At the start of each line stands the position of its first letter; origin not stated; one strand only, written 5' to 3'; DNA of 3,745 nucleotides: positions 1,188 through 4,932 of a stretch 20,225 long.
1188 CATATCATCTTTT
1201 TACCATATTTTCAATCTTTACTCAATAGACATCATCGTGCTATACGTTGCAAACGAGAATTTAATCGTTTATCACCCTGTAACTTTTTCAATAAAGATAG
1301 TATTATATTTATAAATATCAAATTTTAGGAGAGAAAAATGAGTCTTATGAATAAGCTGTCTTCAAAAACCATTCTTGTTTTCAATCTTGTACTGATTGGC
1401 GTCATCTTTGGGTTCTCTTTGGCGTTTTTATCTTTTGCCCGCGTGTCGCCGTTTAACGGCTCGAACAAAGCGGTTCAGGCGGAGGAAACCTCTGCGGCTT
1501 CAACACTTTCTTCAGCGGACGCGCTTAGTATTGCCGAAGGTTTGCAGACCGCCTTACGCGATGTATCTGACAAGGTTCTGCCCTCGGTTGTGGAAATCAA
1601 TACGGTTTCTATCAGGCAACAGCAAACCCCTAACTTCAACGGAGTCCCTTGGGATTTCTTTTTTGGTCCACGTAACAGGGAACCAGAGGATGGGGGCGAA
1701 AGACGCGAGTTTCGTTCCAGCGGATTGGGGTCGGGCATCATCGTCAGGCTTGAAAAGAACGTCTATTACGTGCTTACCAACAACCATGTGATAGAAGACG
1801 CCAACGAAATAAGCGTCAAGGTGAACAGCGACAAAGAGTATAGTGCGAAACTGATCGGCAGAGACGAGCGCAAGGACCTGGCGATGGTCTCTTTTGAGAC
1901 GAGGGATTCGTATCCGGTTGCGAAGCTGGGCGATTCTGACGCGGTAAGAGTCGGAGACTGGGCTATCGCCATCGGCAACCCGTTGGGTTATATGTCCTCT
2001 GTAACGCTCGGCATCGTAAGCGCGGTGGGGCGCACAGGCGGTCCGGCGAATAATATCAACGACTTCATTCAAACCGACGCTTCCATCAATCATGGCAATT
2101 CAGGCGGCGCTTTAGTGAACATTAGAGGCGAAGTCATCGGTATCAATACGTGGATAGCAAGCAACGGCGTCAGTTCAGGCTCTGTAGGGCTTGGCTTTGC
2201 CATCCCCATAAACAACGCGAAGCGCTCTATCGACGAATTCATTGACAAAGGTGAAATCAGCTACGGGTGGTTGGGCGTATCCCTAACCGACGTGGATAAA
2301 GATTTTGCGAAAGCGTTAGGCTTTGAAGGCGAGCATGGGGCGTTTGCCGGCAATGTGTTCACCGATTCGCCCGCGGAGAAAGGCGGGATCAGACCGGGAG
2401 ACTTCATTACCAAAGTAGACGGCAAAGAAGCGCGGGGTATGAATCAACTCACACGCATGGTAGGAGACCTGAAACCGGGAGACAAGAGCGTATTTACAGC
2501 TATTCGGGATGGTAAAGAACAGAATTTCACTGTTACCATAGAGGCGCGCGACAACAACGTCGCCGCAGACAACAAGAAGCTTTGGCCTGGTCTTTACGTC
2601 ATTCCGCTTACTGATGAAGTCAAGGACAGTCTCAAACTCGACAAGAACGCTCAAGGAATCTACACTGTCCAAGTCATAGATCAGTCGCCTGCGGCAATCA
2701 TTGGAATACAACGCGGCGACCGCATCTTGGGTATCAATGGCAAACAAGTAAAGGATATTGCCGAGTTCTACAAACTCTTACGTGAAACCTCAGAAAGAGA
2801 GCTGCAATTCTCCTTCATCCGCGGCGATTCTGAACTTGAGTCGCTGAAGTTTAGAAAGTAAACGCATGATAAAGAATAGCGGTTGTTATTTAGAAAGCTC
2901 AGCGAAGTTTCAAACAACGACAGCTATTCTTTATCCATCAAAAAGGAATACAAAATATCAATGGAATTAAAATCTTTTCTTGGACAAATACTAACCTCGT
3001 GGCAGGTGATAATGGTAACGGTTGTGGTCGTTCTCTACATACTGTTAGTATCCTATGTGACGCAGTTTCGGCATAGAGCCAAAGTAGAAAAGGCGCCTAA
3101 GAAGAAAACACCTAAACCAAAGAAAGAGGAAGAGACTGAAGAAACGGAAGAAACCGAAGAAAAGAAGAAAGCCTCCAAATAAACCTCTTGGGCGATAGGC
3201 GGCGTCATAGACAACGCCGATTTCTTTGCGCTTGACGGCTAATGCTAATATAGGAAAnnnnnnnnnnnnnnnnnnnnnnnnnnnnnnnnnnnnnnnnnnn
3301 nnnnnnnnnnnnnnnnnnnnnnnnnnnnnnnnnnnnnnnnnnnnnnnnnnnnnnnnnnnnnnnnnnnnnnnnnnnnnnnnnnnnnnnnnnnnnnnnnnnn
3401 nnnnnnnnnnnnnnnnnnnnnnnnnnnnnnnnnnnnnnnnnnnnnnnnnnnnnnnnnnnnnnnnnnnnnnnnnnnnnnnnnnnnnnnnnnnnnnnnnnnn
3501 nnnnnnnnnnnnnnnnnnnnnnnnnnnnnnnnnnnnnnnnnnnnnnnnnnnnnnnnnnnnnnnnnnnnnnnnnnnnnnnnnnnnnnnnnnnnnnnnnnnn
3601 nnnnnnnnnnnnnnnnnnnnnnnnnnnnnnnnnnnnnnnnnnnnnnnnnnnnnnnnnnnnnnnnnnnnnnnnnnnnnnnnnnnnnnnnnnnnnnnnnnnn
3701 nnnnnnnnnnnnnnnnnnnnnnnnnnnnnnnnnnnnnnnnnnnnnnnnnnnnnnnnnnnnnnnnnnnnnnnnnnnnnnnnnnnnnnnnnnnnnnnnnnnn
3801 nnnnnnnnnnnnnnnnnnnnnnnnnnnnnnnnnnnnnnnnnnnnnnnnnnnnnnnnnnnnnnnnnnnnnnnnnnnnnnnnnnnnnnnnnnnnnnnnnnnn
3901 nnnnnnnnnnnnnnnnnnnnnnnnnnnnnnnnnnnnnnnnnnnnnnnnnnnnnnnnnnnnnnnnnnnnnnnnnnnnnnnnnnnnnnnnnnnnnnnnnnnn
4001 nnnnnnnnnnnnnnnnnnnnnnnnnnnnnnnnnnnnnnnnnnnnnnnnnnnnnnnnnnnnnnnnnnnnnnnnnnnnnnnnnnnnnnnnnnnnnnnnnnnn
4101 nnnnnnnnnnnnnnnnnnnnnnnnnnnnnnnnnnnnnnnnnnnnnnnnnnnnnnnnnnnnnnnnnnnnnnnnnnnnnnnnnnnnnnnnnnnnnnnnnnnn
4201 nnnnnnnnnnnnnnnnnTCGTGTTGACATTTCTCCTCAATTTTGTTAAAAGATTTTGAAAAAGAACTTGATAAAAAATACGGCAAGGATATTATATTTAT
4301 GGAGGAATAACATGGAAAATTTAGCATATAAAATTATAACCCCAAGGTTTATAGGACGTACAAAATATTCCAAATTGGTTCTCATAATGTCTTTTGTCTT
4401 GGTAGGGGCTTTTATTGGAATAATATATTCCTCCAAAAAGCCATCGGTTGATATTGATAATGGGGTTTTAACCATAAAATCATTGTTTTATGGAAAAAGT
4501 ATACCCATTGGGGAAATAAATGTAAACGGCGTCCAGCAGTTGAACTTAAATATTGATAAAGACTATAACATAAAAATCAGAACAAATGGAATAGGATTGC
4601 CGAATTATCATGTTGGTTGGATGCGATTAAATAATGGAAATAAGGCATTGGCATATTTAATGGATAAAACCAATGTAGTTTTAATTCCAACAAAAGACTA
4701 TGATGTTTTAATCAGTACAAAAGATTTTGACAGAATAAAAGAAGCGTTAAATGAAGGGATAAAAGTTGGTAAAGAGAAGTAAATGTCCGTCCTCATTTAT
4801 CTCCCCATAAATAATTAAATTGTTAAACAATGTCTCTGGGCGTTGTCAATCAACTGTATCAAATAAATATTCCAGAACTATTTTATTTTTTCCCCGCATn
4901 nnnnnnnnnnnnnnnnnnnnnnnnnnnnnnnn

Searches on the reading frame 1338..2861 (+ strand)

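Call 8: search_protein_families(library=pfam, proteins=[window:1338-2861:+])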
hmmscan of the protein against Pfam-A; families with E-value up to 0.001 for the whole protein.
window:1338-2861:+ (507 aa): 8 families
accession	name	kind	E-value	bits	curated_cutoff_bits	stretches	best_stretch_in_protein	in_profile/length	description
PF13365.12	Trypsin_2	-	1.6e-32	113.6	27.6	1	131-269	1-144/144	Trypsin-like peptidase domain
PF13180.12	PDZ_2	-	7.7e-24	84.2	27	2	311-401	2-80/80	PDZ domain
PF17820.7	PDZ_6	-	9.2e-22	77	27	2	445-486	4-45/54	PDZ domain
PF00089.32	Trypsin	-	1.3e-16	61.5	20.6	1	144-296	36-218/220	Trypsin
PF00595.29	PDZ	-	1.5e-14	54.5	23.2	2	308-371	8-63/81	PDZ domain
PF14685.13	PDZ_Tricorn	-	8.9e-07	29.3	25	0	449-498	30-81/88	Tricorn protease PDZ domain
PF04495.20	GRASP55_65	-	0.0002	22.1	27.7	0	441-491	45-96/138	GRASP55/65 PDZ-like domain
PF19805.5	DUF6288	-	0.00062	19.5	26.3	0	445-473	7-34/402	Family of unknown function (DUF6288)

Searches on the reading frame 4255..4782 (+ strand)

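Call 9: search_protein_families(library=pfam, proteins=[window:4255-4782:+])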
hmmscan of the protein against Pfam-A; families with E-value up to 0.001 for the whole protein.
window:4255-4782:+ (175 aa): 1 family
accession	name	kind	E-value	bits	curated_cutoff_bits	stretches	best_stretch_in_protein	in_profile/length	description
PF10882.14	bPH_5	-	2.8e-13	50.3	22.5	1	67-167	5-98/100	Bacterial PH domain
